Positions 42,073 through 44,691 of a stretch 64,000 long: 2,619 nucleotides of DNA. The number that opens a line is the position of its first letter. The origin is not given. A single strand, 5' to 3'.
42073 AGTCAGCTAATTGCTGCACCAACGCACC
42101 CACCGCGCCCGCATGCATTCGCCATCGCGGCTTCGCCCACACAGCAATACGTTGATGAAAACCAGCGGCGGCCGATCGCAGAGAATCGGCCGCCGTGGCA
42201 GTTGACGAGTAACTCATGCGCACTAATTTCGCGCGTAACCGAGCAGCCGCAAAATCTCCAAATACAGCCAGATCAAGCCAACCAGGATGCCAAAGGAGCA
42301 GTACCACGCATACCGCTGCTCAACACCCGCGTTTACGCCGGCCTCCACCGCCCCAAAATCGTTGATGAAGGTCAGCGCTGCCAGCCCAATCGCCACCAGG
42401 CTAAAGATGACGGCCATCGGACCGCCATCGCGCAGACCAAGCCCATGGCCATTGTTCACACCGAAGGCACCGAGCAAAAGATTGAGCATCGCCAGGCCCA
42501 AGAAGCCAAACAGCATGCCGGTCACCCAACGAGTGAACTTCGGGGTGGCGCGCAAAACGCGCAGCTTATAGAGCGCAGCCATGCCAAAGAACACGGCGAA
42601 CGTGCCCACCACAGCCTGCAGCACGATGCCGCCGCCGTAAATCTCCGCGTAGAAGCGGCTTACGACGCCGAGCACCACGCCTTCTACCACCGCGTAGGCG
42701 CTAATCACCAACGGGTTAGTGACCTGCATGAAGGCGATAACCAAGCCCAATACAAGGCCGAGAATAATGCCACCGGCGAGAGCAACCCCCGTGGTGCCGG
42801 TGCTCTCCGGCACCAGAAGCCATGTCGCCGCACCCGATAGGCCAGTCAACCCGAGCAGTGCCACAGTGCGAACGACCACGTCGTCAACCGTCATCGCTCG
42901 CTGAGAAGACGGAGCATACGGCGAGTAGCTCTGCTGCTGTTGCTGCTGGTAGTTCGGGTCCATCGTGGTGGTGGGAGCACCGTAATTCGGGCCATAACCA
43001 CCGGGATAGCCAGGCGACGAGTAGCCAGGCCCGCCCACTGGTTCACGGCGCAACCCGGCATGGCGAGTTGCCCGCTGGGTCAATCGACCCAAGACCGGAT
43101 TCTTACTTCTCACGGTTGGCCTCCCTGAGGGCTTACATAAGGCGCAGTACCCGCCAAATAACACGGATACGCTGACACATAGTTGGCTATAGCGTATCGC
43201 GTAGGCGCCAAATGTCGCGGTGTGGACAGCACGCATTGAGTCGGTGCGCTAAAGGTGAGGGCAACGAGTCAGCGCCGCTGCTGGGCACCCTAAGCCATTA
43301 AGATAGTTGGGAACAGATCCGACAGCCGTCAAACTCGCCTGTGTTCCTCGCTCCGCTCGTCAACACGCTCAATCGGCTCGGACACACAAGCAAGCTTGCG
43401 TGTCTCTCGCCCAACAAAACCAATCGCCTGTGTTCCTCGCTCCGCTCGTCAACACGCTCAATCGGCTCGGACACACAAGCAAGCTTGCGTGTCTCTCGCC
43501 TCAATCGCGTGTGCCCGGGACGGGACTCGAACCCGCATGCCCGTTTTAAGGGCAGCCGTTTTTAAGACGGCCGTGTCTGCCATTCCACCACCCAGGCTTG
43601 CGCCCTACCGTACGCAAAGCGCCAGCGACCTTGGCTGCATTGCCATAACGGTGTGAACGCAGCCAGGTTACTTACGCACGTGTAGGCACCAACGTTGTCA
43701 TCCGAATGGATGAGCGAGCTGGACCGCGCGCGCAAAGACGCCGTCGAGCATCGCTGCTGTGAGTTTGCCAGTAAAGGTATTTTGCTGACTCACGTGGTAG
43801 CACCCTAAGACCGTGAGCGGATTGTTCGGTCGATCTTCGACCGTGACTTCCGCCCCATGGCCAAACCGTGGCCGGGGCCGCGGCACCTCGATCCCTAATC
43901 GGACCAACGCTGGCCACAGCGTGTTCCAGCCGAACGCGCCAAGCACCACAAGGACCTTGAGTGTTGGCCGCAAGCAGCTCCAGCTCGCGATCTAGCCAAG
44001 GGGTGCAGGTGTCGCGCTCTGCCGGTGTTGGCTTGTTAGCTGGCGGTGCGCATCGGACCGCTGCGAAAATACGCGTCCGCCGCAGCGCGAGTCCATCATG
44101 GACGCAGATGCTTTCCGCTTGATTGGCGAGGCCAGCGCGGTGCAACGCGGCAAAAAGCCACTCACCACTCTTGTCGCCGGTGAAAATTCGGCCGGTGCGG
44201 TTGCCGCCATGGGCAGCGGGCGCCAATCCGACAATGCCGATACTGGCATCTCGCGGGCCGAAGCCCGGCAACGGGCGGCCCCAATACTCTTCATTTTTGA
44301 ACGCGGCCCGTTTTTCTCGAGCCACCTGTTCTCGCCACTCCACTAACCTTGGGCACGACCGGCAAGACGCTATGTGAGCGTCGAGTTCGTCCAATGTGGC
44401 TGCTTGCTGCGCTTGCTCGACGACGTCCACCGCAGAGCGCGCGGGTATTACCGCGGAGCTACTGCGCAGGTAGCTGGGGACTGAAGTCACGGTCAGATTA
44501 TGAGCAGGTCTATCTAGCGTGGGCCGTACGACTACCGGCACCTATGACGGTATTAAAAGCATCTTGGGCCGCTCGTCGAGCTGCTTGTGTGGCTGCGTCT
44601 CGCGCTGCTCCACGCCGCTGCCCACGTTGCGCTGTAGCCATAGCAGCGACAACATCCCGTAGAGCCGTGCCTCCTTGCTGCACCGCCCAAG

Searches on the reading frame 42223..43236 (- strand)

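Call 56: search_protein_families(library=pfam, proteins=[window:42223-43236:-])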
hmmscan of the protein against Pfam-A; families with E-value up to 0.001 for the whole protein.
window:42223-43236:- (337 aa): 2 families
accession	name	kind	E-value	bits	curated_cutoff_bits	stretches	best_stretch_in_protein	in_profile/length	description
PF12811.12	BaxI_1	-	9.4e-74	248.4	26.2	1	102-336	20-232/233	Bax inhibitor 1 like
PF01027.25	Bax1-I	-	2e-07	31.5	34.1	1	125-332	8-207/207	Inhibitor of apoptosis-promoting Bax1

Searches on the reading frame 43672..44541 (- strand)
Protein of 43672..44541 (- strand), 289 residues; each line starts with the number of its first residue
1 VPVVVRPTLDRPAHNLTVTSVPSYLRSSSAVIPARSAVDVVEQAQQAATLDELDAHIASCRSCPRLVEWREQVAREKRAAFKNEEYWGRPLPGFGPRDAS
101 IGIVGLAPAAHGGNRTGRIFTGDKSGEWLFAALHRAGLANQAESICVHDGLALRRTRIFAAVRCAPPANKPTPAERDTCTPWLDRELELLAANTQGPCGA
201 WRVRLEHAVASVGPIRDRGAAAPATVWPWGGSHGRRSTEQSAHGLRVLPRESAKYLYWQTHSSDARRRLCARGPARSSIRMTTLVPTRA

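Call 56: search_protein_families(library=pfam, proteins=[window:43672-44541:-])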
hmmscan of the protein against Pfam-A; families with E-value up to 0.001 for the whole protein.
window:43672-44541:- (289 aa): 1 family
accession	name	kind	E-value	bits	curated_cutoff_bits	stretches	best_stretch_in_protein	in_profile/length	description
PF03167.25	UDG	-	5.6e-15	56.1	24.3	1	92-191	1-83/141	Uracil DNA glycosylase superfamily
